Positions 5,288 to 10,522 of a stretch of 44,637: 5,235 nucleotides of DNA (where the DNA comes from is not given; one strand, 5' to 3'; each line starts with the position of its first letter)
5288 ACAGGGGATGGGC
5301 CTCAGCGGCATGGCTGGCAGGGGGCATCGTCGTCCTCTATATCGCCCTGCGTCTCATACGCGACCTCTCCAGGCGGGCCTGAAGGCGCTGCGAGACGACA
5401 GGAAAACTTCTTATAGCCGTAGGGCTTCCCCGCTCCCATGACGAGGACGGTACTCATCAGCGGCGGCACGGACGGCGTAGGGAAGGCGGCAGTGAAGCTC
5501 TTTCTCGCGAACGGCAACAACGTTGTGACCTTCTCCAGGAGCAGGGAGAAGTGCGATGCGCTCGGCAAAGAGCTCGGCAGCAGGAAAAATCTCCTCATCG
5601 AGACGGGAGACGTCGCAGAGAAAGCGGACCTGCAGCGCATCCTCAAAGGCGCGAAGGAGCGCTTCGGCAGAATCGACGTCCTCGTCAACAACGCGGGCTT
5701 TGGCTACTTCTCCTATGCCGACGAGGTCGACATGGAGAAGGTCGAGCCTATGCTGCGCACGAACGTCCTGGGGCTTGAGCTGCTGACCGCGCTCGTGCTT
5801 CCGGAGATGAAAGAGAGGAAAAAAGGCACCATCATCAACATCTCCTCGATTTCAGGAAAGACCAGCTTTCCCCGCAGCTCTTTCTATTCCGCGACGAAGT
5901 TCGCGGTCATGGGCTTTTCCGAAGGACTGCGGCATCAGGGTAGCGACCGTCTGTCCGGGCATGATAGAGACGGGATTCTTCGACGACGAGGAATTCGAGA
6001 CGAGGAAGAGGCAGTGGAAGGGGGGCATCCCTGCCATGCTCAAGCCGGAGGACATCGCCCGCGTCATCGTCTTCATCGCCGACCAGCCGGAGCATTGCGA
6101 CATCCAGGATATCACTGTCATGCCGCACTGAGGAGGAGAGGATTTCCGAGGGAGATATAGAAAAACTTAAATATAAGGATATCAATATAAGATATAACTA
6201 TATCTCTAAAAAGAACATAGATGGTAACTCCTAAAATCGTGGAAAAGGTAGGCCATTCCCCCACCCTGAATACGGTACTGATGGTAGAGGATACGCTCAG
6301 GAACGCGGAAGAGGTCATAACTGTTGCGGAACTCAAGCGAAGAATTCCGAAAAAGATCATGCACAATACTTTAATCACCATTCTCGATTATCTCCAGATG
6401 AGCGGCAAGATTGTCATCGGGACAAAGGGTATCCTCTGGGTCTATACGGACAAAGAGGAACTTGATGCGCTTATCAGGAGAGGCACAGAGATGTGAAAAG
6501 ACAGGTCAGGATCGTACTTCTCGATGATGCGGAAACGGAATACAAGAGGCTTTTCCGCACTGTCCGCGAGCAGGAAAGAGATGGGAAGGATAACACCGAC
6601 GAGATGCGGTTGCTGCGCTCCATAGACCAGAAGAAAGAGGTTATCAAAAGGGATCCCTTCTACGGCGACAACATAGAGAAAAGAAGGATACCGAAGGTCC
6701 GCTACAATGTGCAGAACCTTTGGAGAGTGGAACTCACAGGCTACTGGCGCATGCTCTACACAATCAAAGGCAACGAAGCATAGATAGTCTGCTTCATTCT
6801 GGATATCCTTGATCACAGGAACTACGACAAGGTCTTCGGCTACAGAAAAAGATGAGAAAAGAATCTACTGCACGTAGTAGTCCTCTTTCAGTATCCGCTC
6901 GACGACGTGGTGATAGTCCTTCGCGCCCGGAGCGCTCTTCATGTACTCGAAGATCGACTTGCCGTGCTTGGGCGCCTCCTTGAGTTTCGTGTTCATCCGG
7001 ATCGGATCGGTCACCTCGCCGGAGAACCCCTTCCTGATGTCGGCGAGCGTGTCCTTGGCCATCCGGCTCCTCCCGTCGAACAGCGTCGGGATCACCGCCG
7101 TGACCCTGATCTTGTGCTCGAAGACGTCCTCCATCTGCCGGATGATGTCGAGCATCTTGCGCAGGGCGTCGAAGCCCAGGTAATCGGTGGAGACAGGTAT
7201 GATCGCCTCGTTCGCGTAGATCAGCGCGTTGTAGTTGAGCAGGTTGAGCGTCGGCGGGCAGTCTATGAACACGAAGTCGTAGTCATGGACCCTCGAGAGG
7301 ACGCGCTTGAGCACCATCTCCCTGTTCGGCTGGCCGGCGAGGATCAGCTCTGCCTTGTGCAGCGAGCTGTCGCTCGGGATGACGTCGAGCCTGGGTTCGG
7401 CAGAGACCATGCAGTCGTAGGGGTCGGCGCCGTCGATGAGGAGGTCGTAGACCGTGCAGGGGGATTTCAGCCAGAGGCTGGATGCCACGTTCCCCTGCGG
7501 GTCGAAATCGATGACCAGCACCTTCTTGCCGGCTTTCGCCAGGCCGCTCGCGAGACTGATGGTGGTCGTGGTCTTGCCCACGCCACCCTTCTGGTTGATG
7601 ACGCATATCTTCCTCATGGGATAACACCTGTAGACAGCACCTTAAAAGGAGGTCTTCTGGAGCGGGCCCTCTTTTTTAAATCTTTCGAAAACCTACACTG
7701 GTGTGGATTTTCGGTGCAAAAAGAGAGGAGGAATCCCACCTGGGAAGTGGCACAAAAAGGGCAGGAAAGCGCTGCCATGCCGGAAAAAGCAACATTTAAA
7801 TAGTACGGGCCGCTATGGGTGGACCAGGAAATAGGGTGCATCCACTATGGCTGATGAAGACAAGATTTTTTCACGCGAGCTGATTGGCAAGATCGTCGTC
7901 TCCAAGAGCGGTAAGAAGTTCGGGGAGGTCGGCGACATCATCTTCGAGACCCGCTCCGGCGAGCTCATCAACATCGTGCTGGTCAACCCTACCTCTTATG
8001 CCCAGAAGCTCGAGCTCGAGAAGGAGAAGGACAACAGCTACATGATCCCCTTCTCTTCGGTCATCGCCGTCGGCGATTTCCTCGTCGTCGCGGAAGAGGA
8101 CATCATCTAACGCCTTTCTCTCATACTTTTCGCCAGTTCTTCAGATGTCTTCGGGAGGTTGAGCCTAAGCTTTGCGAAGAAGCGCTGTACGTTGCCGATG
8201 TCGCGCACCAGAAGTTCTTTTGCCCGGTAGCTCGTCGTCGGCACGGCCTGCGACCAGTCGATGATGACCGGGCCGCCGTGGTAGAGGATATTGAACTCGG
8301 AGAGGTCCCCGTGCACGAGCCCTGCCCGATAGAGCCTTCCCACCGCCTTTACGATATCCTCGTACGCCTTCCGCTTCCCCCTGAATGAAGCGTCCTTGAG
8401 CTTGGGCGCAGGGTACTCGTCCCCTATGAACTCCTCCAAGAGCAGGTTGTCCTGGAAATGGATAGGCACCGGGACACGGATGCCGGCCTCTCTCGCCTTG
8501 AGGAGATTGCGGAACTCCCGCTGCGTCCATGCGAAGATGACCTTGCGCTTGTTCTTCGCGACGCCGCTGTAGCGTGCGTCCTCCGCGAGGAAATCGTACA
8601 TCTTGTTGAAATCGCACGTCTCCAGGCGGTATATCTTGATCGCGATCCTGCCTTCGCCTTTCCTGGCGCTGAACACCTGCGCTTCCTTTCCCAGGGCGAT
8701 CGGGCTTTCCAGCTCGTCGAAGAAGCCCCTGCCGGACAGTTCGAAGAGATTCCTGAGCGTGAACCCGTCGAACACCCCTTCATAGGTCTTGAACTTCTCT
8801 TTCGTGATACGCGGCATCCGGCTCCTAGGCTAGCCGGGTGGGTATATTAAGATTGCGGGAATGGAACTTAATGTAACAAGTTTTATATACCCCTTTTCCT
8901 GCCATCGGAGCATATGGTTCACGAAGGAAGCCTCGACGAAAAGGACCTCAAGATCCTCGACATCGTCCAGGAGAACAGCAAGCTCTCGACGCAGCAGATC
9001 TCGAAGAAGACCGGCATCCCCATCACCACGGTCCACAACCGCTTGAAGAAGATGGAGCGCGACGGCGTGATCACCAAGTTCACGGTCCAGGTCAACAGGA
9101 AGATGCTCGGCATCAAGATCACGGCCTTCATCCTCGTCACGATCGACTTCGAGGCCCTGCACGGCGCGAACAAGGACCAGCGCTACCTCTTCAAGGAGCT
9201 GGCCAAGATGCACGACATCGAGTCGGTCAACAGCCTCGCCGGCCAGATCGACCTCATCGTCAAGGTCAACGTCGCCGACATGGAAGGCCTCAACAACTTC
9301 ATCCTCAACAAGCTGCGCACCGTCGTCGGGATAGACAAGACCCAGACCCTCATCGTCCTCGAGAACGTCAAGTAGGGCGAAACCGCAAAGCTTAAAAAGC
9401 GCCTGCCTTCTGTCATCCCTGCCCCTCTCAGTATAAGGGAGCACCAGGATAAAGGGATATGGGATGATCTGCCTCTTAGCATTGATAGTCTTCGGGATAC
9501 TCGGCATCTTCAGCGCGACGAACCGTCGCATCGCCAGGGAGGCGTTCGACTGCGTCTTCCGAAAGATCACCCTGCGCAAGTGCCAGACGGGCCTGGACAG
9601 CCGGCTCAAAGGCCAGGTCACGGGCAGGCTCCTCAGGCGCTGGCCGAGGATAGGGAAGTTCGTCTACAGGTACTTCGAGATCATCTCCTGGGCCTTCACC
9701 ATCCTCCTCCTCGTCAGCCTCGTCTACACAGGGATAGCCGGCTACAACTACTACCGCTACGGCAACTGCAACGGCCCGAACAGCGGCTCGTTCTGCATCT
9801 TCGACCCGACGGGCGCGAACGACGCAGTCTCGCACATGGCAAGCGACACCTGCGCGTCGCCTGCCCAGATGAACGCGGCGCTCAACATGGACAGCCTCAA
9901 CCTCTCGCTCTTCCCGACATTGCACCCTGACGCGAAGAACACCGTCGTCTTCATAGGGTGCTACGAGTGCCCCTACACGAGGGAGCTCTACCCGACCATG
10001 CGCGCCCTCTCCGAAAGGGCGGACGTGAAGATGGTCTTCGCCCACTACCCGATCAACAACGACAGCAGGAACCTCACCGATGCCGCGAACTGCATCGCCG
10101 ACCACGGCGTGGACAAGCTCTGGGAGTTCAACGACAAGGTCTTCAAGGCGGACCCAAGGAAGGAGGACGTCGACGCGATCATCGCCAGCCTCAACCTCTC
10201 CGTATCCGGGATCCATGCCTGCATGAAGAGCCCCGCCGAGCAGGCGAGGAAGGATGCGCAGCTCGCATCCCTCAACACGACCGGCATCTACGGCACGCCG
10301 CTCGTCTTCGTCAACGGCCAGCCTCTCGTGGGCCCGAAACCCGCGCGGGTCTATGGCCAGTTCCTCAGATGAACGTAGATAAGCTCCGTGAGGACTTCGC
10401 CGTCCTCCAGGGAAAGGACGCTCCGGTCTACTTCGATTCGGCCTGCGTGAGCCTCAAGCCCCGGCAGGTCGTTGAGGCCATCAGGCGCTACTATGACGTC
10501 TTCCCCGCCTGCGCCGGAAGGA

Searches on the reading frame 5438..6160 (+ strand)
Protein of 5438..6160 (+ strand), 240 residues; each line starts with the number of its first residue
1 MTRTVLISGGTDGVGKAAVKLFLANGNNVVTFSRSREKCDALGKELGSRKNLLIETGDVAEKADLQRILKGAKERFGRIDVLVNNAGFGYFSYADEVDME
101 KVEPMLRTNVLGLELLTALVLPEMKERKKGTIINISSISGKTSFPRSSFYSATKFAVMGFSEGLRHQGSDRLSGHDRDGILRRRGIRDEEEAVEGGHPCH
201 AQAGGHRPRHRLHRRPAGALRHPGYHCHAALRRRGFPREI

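Call 12: search_protein_families(library=pfam, proteins=[window:5438-6160:+], max_evalue=0.001)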
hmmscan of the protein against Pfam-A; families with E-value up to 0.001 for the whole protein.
window:5438-6160:+ (240 aa): 3 families
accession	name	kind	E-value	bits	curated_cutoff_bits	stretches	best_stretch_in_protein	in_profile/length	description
PF00106.31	adh_short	-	4.2e-43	147.5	26.6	1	4-167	2-166/195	short chain dehydrogenase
PF13561.12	adh_short_C2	-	1.4e-23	84.1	27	1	12-161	6-154/236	Enoyl-(Acyl carrier protein) reductase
PF08659.16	KR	-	4.9e-14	53.1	22.6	1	4-170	2-169/180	KR domain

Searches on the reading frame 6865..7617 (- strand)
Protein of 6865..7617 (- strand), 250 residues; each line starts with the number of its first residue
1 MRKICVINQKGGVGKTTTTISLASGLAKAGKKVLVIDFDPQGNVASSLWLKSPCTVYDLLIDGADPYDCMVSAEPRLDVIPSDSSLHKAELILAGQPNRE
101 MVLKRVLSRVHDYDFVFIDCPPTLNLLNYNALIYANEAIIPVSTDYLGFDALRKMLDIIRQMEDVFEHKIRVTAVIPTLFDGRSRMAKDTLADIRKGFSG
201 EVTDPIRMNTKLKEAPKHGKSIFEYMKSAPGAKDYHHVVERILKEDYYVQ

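Call 12: search_protein_families(library=pfam, proteins=[window:6865-7617:-], max_evalue=0.001)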
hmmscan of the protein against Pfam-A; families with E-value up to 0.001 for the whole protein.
window:6865-7617:- (250 aa): 7 families
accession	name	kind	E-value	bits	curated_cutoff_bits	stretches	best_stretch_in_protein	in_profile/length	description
PF13614.12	AAA_31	-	8.4e-50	169.6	27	1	1-171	1-176/177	AAA domain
PF01656.29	CbiA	-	4.4e-25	88.5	25.4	1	4-222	1-125/125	CobQ/CobB/MinD/ParA nucleotide binding domain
PF10609.15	ParA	-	3.8e-12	46.6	27.1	1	2-241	4-244/246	NUBPL iron-transfer P-loop NTPase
PF09140.17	MipZ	-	3.4e-10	40.1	20.7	1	4-40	3-39/262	ATPase MipZ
PF00142.24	Fer4_NifH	-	1.2e-09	38.5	25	1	3-50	2-48/271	4Fe-4S iron sulfur cluster binding proteins, NifH/frxC family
PF02374.21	ArsA_ATPase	-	3.1e-09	36.9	24.3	1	3-47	2-46/305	Anion-transporting ATPase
PF06564.18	CBP_BcsQ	-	1.1e-07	32.1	21.3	1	1-145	1-148/234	Cellulose biosynthesis protein BcsQ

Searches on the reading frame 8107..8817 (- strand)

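Call 12: search_protein_families(library=pfam, proteins=[window:8107-8817:-], max_evalue=0.001)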
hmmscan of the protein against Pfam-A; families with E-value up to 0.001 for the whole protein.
window:8107-8817:- (236 aa): 3 families
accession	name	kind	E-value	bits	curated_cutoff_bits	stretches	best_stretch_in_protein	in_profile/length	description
PF01163.29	RIO1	-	7.4e-50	169.6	22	1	48-220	2-180/187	RIO domain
PF01636.29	APH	-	4.4e-07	30.3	23.2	1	137-192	140-198/239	Phosphotransferase enzyme family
PF06293.20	Kdo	-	0.00021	21.2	21.3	0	144-191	116-169/207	Lipopolysaccharide kinase (Kdo/WaaP) family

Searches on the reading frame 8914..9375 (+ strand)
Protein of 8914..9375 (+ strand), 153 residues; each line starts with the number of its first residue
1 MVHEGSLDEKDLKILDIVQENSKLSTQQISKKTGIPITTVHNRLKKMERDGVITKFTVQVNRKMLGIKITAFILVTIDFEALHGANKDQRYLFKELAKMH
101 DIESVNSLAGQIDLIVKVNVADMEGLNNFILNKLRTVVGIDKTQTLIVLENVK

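Call 12: search_protein_families(library=pfam, proteins=[window:8914-9375:+], max_evalue=0.001)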
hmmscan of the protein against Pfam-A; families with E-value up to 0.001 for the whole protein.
window:8914-9375:+ (153 aa): 11 families
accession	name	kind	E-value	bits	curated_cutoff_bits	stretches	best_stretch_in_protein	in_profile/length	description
PF13412.12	HTH_24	-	9.5e-17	60.8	21.9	1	7-54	1-48/48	Winged helix-turn-helix DNA-binding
PF01037.27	AsnC_trans_reg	-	4.2e-14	52.6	25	1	91-150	13-72/73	Lrp/AsnC ligand binding domain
PF13404.12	HTH_AsnC-type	-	6.4e-12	45.5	27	1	7-48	1-42/42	AsnC-type helix-turn-helix domain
PF09339.16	HTH_IclR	-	8.8e-06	25.8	22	1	12-54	6-49/52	IclR helix-turn-helix domain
PF12840.13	HTH_20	-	8.2e-05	22.9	27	1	12-54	7-49/51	Helix-turn-helix domain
PF08279.18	HTH_11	-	0.00011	22.5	25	1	12-56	3-44/55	HTH domain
PF01047.28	MarR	-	0.00016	21.9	24.6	1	11-57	5-51/59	MarR family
PF01022.26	HTH_5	-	0.00017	21.9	22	1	9-55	2-47/47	Bacterial regulatory protein, arsR family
PF01978.25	TrmB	-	0.0002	21.6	25.6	1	11-56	10-55/68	Sugar-specific transcriptional regulator TrmB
PF25212.1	HVO_A0114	-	0.00028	21.1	27.6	1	6-55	19-68/84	HVO_A0114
PF12802.13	MarR_2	-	0.00037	21.1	27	1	14-55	10-52/61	MarR family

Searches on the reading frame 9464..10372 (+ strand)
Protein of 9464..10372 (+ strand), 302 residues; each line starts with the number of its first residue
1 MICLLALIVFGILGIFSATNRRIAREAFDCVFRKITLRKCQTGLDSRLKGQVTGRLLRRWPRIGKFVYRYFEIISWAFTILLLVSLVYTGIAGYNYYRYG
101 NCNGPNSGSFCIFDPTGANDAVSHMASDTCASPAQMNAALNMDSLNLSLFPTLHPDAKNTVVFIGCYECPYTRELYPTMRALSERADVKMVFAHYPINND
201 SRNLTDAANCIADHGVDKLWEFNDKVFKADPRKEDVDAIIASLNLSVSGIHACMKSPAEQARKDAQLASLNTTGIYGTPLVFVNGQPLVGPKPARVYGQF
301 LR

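Call 12: search_protein_families(library=pfam, proteins=[window:9464-10372:+], max_evalue=0.001)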
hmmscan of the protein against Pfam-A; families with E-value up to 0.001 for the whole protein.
window:9464-10372:+ (302 aa): 2 families
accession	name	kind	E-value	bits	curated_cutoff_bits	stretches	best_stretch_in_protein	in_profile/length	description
PF13462.12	Thioredoxin_4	-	4.7e-08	33.8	23.2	1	154-290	10-152/165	Thioredoxin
PF01323.26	DSBA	-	2.3e-06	28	25.6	1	177-292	62-181/191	DSBA-like thioredoxin domain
